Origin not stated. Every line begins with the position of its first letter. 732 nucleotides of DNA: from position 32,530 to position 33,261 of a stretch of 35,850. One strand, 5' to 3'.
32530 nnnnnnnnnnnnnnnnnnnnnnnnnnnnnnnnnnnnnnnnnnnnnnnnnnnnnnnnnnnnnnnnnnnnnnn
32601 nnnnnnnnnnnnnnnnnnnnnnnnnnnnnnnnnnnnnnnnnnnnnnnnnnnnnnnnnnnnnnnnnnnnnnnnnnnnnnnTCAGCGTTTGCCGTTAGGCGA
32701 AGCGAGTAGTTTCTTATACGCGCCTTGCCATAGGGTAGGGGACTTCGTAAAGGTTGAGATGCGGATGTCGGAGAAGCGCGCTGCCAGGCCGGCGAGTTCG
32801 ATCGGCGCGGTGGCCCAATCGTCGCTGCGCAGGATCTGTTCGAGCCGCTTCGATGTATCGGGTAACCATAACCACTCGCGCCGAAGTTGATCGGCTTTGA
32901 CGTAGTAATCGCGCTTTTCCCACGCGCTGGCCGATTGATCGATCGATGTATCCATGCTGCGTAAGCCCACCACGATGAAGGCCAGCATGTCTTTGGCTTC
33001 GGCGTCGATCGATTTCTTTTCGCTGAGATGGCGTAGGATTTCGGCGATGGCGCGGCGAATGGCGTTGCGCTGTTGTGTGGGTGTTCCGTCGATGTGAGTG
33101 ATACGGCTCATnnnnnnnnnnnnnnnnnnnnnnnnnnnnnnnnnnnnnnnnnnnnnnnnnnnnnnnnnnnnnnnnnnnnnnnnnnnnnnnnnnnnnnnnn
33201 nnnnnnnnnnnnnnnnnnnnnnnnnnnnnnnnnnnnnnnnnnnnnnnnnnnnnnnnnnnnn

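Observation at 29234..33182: Putatively SOS-controlled cassette: unknown 143-aa protein, terminator, Pol IV, nuclease-less AddB-like protein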

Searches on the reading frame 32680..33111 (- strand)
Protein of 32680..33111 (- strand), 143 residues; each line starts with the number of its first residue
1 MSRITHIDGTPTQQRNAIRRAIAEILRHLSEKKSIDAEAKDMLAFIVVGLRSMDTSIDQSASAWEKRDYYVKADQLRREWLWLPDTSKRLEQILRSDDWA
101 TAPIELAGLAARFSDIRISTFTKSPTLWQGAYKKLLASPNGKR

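Call 5: search_protein_families(library=pfam, proteins=[window:32680-33111:-], max_evalue=0.01)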
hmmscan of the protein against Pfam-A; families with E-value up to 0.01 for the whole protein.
window:32680-33111:- (143 aa): 0 families

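Call 9: search_protein_families(library=ncbifam, proteins=[window:32680-33111:-], max_evalue=0.01)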
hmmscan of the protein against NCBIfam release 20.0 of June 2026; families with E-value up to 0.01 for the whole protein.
window:32680-33111:- (143 aa): 0 families

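Call 10: search_protein_families(library=padloc, proteins=[window:32680-33111:-], max_evalue=0.01)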
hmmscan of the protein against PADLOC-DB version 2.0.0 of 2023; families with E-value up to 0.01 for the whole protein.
window:32680-33111:- (143 aa): 0 families

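Call 12: search_solved_structures(query=window:32680-33111:-, max_evalue=10)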
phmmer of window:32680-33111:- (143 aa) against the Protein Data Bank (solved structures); distinct sequences matched with E-value up to 10: 3.
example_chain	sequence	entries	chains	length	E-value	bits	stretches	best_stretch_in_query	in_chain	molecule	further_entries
2x7p_A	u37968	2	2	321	0.84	12.6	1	67-129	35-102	POSSIBLE THIAMINE BIOSYNTHESIS ENZYME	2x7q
4heh_A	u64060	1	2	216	0.88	12.5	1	92-132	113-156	AppA protein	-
4hh3_C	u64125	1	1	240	1.1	12.2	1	92-132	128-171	AppA protein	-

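Call 13: find_homologous_proteins(query=window:32680-33111:-)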
Query window:32680-33111:- (143 aa): 186 proteins with E <= 0.001 among 225 candidates; the best 120 are listed.
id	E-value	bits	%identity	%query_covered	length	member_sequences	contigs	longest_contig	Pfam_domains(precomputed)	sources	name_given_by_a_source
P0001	5.0e-87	306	99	100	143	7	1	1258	-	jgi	jgi:hypothetical protein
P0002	1.6e-85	301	98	100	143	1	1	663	-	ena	-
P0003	8.1e-78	277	87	100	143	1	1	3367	-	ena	-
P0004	1.2e-77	276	88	100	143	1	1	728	-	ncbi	-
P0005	1.9e-77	275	86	100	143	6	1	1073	-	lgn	-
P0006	2.7e-77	275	87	100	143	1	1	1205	-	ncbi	-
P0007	7.2e-77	273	87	100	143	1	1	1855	-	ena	-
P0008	9.1e-77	273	85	100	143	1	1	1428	-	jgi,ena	-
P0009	2.3e-76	272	85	100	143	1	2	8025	-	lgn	-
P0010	3.7e-76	271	84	100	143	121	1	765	-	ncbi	-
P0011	4.3e-76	271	86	100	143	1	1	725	-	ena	-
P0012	6.8e-76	270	85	100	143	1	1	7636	-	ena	-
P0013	7.1e-76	270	87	99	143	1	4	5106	-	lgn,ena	-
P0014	9.3e-76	270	85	100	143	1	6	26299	-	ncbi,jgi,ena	-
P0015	9.8e-76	270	85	100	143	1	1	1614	-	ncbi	-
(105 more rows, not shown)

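Call 15: find_related_loci(query=A1, collection=genome_contigs, flank=10000)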
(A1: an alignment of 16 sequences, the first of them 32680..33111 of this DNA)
Query A1 (143 aa) in genome_contigs; peptide patterns used: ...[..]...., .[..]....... (x = any residue, [..] = any of these).
350 stretches matched a pattern; 264 encode a relative of the query (tblastn E <= 1e-3); the best 80 are kept; 80 distinct loci.
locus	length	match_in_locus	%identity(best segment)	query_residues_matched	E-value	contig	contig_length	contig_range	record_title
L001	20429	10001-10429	86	1-143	3e-82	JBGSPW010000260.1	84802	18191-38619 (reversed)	MAG: Thermoflexales bacterium isolate JTS-AC314 k141_1959802, whole genome shotgun sequence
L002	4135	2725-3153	85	1-143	6e-81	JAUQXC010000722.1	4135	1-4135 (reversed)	MAG: Thermoflexales bacterium isolate BIN19 contig_248174, whole genome shotgun sequence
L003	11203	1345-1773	85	1-143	5e-81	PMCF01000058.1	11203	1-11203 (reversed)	MAG: Anaerolineae bacterium isolate fen_1063 73.20120700_E3M.207_contig_64036, whole genome shotgun sequence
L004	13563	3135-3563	83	1-143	1e-80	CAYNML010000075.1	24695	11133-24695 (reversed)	MAG TPA_asm: uncultured Anaerolineae bacterium isolate binchicken_co107_373 genome assembly, contig: NODE_5041_length_24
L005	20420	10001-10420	84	1-140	3e-78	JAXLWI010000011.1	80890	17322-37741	MAG: Anaerolineae bacterium isolate STL-CHL19 C2.143.fa-11, whole genome shotgun sequence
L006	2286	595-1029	81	1-143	1e-79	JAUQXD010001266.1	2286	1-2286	MAG: Thermoflexales bacterium isolate BIN20 contig_288200, whole genome shotgun sequence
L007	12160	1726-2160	81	1-143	3e-77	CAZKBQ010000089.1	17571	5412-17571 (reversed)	MAG TPA_asm: uncultured Anaerolineae bacterium isolate SRP290908_co1_178 genome assembly, contig: NODE_4342_length_17571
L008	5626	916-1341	81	1-142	1e-76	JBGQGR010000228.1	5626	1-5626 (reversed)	MAG: Anaerolineae bacterium isolate OBJ2_061818_090_22 k141_1982445_length_5626_cov_6.0000, whole genome shotgun sequenc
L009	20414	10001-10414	82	1-138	5e-75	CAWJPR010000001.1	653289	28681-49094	MAG: uncultured Chloroflexia bacterium isolate MFD02979.bin.1.11 genome assembly, contig: contig_11612, whole genome sho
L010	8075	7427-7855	62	1-143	4e-59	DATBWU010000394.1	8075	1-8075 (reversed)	MAG TPA_asm: Anaerolineae bacterium isolate SMAG_U7549 k141_266337, whole genome shotgun sequence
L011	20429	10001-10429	59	1-143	4e-57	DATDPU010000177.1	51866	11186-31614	MAG TPA_asm: Anaerolineae bacterium isolate SMAG_U7929 k141_521643, whole genome shotgun sequence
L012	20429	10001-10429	58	1-143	4e-56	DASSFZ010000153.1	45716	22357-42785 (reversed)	MAG TPA_asm: Anaerolineae bacterium isolate SMAG_U1019 k141_1524240, whole genome shotgun sequence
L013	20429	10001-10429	57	1-143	7e-56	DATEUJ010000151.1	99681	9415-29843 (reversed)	MAG TPA_asm: Anaerolineae bacterium isolate SMAG_U8338 k141_1506716, whole genome shotgun sequence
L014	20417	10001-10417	58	1-139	1e-53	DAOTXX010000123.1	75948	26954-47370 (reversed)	MAG TPA_asm: Thermoflexales bacterium isolate H21_290 k133_2907386, whole genome shotgun sequence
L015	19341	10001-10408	54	1-136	1e-49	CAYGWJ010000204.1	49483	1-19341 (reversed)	MAG TPA_asm: uncultured Anaerolineae bacterium isolate ERP119294_co2_411 genome assembly, contig: k141_3573899, whole ge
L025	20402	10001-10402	48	1-135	7e-41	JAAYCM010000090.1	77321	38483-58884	MAG: Chloroflexota bacterium isolate AS06rmzACSIP_45 310211_AS06, whole genome shotgun sequence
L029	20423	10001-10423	46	1-142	1e-39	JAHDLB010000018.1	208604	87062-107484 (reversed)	MAG: Anaerolineae bacterium isolate LM3-B4.2 k141_53474, whole genome shotgun sequence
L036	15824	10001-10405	49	1-136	5e-39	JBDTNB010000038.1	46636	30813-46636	MAG: Chloroflexota bacterium isolate cluster3_bin.14 NODE_1902_length_46636_cov_13.716472, whole genome shotgun sequence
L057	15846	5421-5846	46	1-142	2e-37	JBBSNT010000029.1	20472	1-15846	MAG: Aggregatilineales bacterium isolate LS6_sbin.11 LS6_sbin.11_K_386062_L_20472_cov_8.0000, whole genome shotgun seque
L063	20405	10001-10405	46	1-136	2e-37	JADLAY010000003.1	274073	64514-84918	MAG: Anaerolineae bacterium isolate SJ143 c_000000046462, whole genome shotgun sequence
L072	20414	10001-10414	47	1-139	7e-37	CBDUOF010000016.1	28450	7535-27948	MAG TPA_asm: uncultured Anaerolineae bacterium isolate SRR22808126_concoct_49 genome assembly, contig: ERZ25043457.787,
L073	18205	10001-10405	46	1-136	6e-37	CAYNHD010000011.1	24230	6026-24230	MAG TPA_asm: uncultured Thermoflexus sp. isolate SRP241326_co3_55 genome assembly, contig: NODE_2906_length_24230_cov_11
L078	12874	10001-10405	45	1-136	6e-37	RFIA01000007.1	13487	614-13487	MAG: Chloroflexi bacterium isolate J064 k99_20835, whole genome shotgun sequence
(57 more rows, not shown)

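Call 21: search_protein_families(library=pfam, proteins=[L072:10407-11468:+, L036:9526-9951:+, L025:10439-11428:-, L078:7900-9477:+, L029:8756-9859:+, L073:10506-11729:+, L057:7414-8499:-, L029:7935-8636:-, L063:13720-15363:+, L036:9992-10384:-], max_evalue=0.01)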
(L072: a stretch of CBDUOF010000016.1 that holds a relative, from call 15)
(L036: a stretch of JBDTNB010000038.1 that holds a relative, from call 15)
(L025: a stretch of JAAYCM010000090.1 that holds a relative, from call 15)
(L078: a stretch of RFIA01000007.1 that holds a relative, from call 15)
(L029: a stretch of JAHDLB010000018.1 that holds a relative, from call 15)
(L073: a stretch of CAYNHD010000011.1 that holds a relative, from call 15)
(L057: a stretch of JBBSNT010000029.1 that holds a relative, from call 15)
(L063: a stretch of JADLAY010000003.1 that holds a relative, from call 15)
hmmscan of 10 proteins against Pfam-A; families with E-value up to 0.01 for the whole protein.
L072:10407-11468:+ (353 aa): 1 family
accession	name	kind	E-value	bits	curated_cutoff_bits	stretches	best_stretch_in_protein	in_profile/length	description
PF00756.26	Esterase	-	3.2e-20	73.4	22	1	125-336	9-250/251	Putative esterase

L036:9526-9951:+ (141 aa): 1 family
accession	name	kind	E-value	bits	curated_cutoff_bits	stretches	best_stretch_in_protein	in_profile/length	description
PF05732.17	RepL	-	0.00033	20.7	20.3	1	87-128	55-96/164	Firmicute plasmid replication protein (RepL)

L025:10439-11428:- (329 aa): 2 families
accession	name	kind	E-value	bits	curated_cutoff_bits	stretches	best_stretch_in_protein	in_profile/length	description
PF03816.19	LytR_cpsA_psr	-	1.2e-41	142.8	24.6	1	96-253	1-149/150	LytR_cpsA_psr family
PF12734.12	CYSTM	-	0.0047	17.5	25.2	0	17-58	4-29/37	Cysteine-rich TM module stress tolerance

L078:7900-9477:+ (525 aa): 0 families

L029:8756-9859:+ (367 aa): 3 families
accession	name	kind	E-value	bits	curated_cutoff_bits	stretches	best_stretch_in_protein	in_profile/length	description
PF00512.31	HisKA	-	6.7e-13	48.9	26.9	1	139-200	1-59/66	His Kinase A (phospho-acceptor) domain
PF02518.31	HATPase_c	-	0.00023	22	26.4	1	255-351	4-98/111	Histidine kinase-, DNA gyrase B-, and HSP90-like ATPase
PF13188.13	PAS_8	-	0.00061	20.1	21.8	1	28-70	7-49/65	PAS domain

L073:10506-11729:+ (407 aa): 1 family
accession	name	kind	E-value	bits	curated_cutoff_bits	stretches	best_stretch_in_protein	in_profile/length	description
PF02517.21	Rce1-like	-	3.5e-10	40.5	22.4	1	305-386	4-93/93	Type II CAAX prenyl endopeptidase Rce1-like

L057:7414-8499:- (361 aa): 2 families
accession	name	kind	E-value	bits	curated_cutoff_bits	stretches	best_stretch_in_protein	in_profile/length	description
PF00365.25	PFK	-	1e-95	320.7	30.9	1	5-312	1-276/277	Phosphofructokinase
PF01513.26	NAD_kinase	-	0.0032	18.2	25.5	1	98-139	60-102/130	ATP-NAD kinase N-terminal domain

L029:7935-8636:- (233 aa): 1 family
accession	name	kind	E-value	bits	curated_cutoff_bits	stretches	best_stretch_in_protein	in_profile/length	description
PF00300.27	His_Phos_1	-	1e-51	175.8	21.7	1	11-204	1-194/194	Histidine phosphatase superfamily (branch 1)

L063:13720-15363:+ (547 aa): 4 families
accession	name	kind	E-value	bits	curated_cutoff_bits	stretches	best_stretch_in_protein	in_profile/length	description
PF13556.12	HTH_30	-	3.5e-20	72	27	1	483-541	1-59/59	PucR C-terminal helix-turn-helix domain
PF17853.6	GGDEF_2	-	3.9e-13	50.1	24.5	1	304-431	4-116/116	GGDEF-like domain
PF07905.16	PucR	-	6.9e-09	36.5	33.5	1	20-125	10-116/118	Purine catabolism regulatory protein-like family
PF02954.25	HTH_8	-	0.0029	17.7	22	1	492-516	15-40/42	Bacterial regulatory protein, Fis family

L036:9992-10384:- (130 aa): 0 families

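Call 38: find_homologous_proteins(query=A3, max_evalue=0.001)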
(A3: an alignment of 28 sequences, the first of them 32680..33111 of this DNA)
Query A3 (28 sequences) (143 aa, profile of the alignment): 1917 proteins with E <= 0.001 among 3625 candidates; the best 120 are listed.
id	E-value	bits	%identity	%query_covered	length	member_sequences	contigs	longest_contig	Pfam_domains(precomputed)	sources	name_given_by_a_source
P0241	1.5e-62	227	48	94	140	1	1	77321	-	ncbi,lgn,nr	ncbi:MAG: hypothetical protein GXY36_11555 [Chloroflexi bacterium]|nr:hypothetical protein [Chlorofl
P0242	1.6e-62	227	49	95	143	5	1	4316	-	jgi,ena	-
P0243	1.9e-62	227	47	98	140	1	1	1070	-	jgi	-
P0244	2.0e-62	227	48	94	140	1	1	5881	-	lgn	-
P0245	2.5e-62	227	47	94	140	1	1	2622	-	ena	-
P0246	2.7e-62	226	48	98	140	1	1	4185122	-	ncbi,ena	-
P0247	5.9e-62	225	50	96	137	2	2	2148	-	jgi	jgi:hypothetical protein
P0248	6.0e-62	225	48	94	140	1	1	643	-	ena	-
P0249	8.2e-62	225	48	94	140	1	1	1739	-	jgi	jgi:hypothetical protein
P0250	9.1e-62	225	46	98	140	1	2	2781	-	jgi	jgi:hypothetical protein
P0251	1.2e-61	224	47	95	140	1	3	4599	-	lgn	-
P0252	1.9e-61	224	46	95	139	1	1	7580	-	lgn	-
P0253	2.0e-61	224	48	95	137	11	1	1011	-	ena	-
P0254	2.3e-61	223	48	96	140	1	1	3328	-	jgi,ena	-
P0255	2.6e-61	223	46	95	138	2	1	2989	-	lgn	-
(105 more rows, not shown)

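Call 51: predict_structure(alignment_id=A4)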
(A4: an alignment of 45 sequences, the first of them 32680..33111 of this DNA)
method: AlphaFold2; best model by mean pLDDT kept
length: 143 residues; sequences in the alignment: 45
mean_pLDDT: 83.0   pTM: 0.77
mean pLDDT of the five models: 83.0, 81.7, 79.3, 75.9, 71.5
residues with pLDDT >= 90: 36; 70-90: 92; 50-70: 8; < 50: 7
segments of 3 or more residues with pLDDT < 50: 140-143
pLDDT, mean of each block of 10 residues (from residue 1): 54 84 88 86 90 90 90 91 92 88 87 82 79 74 37
secondary structure, 60 per line:
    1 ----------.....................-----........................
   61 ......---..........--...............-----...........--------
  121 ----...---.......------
elements in order: H11-31 H37-66 H70-79 H82-96 H102-112 H131-137

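Call 53: search_protein_representatives(alignment_id=A1)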
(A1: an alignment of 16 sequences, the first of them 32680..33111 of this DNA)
Query: 16 sequences, 143 profile positions. Proteins with E-value up to 0.001 (for the whole library): 323; up to 1e-10: 232; up to 1e-30: 10. The best 150 are listed.
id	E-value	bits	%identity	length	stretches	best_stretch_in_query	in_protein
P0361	2.0e-43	163.7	-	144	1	1-139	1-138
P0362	3.9e-43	162.7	-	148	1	1-139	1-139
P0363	1.3e-41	157.8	-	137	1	1-137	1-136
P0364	3.4e-39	149.9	-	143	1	1-137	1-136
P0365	6.7e-39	149.0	-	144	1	1-139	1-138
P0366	3.7e-38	146.6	-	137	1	1-136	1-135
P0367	2.5e-37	143.9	-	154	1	1-95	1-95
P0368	7.3e-36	139.1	-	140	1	1-138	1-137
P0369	6.3e-34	132.9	-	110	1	31-137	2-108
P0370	1.0e-31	125.7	-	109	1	30-136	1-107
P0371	2.0e-30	121.5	-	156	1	1-97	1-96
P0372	3.9e-29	117.3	-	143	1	11-139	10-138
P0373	6.1e-29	116.7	-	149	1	1-137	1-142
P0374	7.7e-29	116.4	-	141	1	1-137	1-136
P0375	1.5e-28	115.4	-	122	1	1-110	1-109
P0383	6.6e-26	106.9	-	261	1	1-112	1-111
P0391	3.1e-24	101.4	-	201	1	3-138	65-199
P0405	4.0e-22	94.6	-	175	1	2-134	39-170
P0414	2.9e-21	91.8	-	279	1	1-86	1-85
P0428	1.6e-20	89.4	-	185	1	3-138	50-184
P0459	9.2e-19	83.7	-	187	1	3-140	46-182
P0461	1.1e-18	83.5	-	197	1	10-136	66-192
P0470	6.6e-18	80.9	-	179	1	11-87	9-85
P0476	1.3e-17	80.0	-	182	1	2-102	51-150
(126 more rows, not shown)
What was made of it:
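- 32680..33111 (-): p143: a 143-aa soluble helical protein of an unnamed Anaerolineae-wide family. Homologue counts: calls 13 and 38 (186 and 1917 homologues, all unnamed), call 15 (264 species), call 53 (323 clusters at 50% identity).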

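Call 55: fold_search(model_id=the predicted structure, library=pdb)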
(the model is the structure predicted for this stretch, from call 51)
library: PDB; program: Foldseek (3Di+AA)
matches with E <= 10: 215; with E <= 0.001: 0
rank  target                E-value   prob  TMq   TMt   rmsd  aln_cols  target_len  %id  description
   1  9jht_A                6.4e-01  0.69  0.36  0.21  10.1       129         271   21  Jumbo phage Killer B (released 2025-04-16)
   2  9jht_B                7.8e-01  0.80  0.39  0.23   9.8       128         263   19  Jumbo phage Killer B (released 2025-04-16)
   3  8dz8_E                7.8e-01  0.77  0.34  0.44   5.0       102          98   13  Neoleukin 4, a de novo designed IL-4 mimetic (released 2023-03-29)
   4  8gjg_A                9.5e-01  0.75  0.43  0.39   8.2       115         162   10  De novo design of high-affinity protein binders to bioactive helical peptides (released 2024-01-10)
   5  8dz8_F                1.3e+00  0.54  0.33  0.44   5.4       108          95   11  Neoleukin 4, a de novo designed IL-4 mimetic (released 2023-03-29)
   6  2l6f_MODEL_1_A        1.3e+00  0.18  0.31  0.26  12.9       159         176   13  NMR Solution structure of FAT domain of FAK complexed with LD2 and LD4 motifs of PAXILLIN (released 2012-05-30)
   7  8dz8_D                1.3e+00  0.66  0.37  0.50  10.2       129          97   10  Neoleukin 4, a de novo designed IL-4 mimetic (released 2023-03-29)
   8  6zpp                  1.4e+00  0.18  0.33  0.31  10.8       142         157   13  g7941: a virulence factor from Drechmaria coniospora (released 2022-01-19)
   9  2oer_A                1.6e+00  0.16  0.29  0.24  13.3       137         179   13  Probable Transcriptional Regulator from Pseudomonas aeruginosa (released 2007-01-30)
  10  8e12_A                1.6e+00  0.15  0.31  0.28  15.7       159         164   11  Homotrimeric variant of tcTRP9, BGL14 (released 2023-04-12)
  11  8dz8_H                1.7e+00  0.51  0.34  0.45   5.3       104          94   12  Neoleukin 4, a de novo designed IL-4 mimetic (released 2023-03-29)
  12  2e2a_A                1.8e+00  0.38  0.30  0.40  11.2       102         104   17  ASP81LEU ENZYME IIA FROM THE LACTOSE SPECIFIC PTS FROM LACTOCOCCUS LACTIS (released 2003-06-17)
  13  9div_C                1.8e+00  0.08  0.21  0.21  11.3       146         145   13  The crystal structure of de novo designed ChuA binding protein C8 (released 2025-05-21)
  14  8e0o_A                1.9e+00  0.38  0.33  0.33   8.3       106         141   17  Heterotrimeric variant of tcTRP9, hetBGL03-15-18 (released 2023-04-12)
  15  6dg6_D                2.1e+00  0.33  0.30  0.38   6.0       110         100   11  Structure of a de novo designed Interleukin-2/Interleukin-15 mimetic (released 2019-01-16)
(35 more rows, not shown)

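Call 60: search_protein_families(library=phrogs, proteins=[window:32680-33111:-, L036:9526-9951:+, L078:7900-9477:+], max_evalue=0.01)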
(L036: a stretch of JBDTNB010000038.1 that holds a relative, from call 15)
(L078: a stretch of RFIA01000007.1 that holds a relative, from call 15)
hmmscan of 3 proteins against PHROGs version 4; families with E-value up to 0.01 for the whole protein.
window:32680-33111:- (143 aa): 0 families

L036:9526-9951:+ (141 aa): 0 families

L078:7900-9477:+ (525 aa): 0 families

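Call 72: search_protein_families(library=pfam, proteins=[L011:10632-11837:+, L011:11891-12928:+, L012:11460-12908:+, L012:12961-14004:+, L005:8-622:+, L005:894-2237:+, L011:13084-14073:+], max_evalue=0.001)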
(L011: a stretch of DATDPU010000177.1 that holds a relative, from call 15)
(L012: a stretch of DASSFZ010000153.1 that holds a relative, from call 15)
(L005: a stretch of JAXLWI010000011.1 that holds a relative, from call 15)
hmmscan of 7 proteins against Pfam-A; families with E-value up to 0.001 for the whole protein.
L011:10632-11837:+ (401 aa): 2 families
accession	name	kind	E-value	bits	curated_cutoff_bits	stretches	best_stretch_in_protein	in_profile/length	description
PF01546.33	Peptidase_M20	-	1.6e-26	93.9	24.6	1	79-390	2-204/206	Peptidase family M20/M25/M40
PF07687.19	M20_dimer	-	5.3e-16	59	21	1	179-282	1-102/107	Peptidase dimerisation domain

L011:11891-12928:+ (345 aa): 2 families
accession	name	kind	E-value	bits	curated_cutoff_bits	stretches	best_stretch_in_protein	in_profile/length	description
PF00742.24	Homoserine_dh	-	3.9e-46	157.5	22.9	1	161-338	1-173/173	Homoserine dehydrogenase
PF03447.22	NAD_binding_3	-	1.1e-08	36.3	24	1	16-153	1-116/116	Homoserine dehydrogenase, NAD binding domain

L012:11460-12908:+ (482 aa): 2 families
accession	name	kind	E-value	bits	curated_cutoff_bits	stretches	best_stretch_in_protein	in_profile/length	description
PF01546.33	Peptidase_M20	-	3.8e-28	99.2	24.6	1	159-470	2-204/206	Peptidase family M20/M25/M40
PF07687.19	M20_dimer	-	2.8e-13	50.2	21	1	259-360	1-100/107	Peptidase dimerisation domain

L012:12961-14004:+ (347 aa): 2 families
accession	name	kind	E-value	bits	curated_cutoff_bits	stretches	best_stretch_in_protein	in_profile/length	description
PF00742.24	Homoserine_dh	-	7.8e-47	159.8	22.9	1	163-340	1-173/173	Homoserine dehydrogenase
PF03447.22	NAD_binding_3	-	4.8e-10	40.6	24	1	18-155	1-116/116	Homoserine dehydrogenase, NAD binding domain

L005:8-622:+ (204 aa): 1 family
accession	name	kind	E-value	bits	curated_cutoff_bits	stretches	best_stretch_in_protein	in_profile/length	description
PF01134.28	GIDA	-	7.4e-44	150.8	22.1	1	2-136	264-389/391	Glucose inhibited division protein A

L005:894-2237:+ (447 aa): 2 families
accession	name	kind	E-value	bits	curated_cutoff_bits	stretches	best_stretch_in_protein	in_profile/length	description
PF02518.31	HATPase_c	-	3.8e-27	95.4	26.4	1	291-419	1-109/111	Histidine kinase-, DNA gyrase B-, and HSP90-like ATPase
PF00512.31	HisKA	-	1.1e-12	48.3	26.9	1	177-243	2-65/66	His Kinase A (phospho-acceptor) domain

L011:13084-14073:+ (329 aa): 1 family
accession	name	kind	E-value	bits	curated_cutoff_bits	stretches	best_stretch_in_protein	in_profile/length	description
PF05138.18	PaaA_PaaC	-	1.9e-91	306.4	28.5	1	43-317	4-263/263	Phenylacetic acid catabolic protein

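Call 78: fold_search(model_id=the predicted structure, library=viral)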
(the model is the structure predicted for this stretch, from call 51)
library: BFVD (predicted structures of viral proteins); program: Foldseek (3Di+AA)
matches with E <= 10: 213; with E <= 0.001: 0
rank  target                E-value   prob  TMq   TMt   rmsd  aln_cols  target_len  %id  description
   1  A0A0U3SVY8            3.4e-01  0.38  0.31  0.05  23.1       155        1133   17  B spike [Diaphorina citri reovirus]
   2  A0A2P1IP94            4.6e-01  0.87  0.40  0.17  15.0       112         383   15  Polyprotein (Fragment) [Sicinivirus sp.]
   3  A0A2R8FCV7            6.2e-01  0.66  0.36  0.46  10.5       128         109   19  Uncharacterized protein [Brazilian cedratvirus IHUMI]
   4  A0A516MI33            6.8e-01  0.54  0.39  0.42  12.9       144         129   14  (no name in the UniProt tables at hand)
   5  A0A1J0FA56            1.0e+00  0.28  0.38  0.37  12.0       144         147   13  (no name in the UniProt tables at hand)
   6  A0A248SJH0            1.1e+00  0.38  0.31  0.36  12.7       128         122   15  (no name in the UniProt tables at hand)
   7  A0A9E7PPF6            1.1e+00  0.30  0.38  0.15  12.7       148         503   10  Uncharacterized protein [Largemouth bass virus]
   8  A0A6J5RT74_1          1.1e+00  0.06  0.15  0.04  18.1       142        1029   12  Tape measure protein [uncultured Caudovirales phage]
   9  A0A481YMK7            1.2e+00  0.44  0.43  0.26  10.1       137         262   12  Uncharacterized protein [Pithovirus LCDPAC01]
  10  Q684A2                1.3e+00  0.38  0.35  0.42   7.9       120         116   14  (no name in the UniProt tables at hand)
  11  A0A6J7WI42            1.3e+00  0.20  0.27  0.28  12.8       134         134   11  Uncharacterized protein [uncultured Caudovirales phage]
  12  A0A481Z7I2            1.4e+00  0.41  0.38  0.32  11.1       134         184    7  Uncharacterized protein [Pithovirus LCPAC302]
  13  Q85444                1.4e+00  0.23  0.31  0.04  21.5       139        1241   11  Uncharacterized protein S3 [Diadromus pulchellus idnoreovirus 1]
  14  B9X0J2                1.4e+00  0.16  0.30  0.18  22.9       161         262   17  'B' spike structural protein (Fragment) [Diaphorina citri reovirus]
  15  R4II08                1.5e+00  0.18  0.32  0.12  14.2       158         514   10  (no name in the UniProt tables at hand)
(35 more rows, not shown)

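Call 83: search_solved_structures(query=L078:7900-9477:+, max_evalue=1)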
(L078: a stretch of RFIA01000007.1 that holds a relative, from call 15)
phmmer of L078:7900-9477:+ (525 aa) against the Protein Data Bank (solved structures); distinct sequences matched with E-value up to 1: 1.
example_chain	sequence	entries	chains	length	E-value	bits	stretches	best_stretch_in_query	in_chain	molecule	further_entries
2xz4_A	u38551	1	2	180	0.91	11.2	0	115-268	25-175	PEPTIDOGLYCAN-RECOGNITION PROTEIN LF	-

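Call 84: search_solved_structures(query=L036:9526-9951:+, max_evalue=1)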
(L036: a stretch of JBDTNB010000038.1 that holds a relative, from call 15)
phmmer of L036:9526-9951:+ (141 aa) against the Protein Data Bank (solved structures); distinct sequences matched with E-value up to 1: 0.
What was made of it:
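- Tried and rejected: No Pfam, PHROG or PDB match beyond a marginal RepL hit (E 3e-4) for the 141-aa protein (calls 21, 60, 83, 84).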
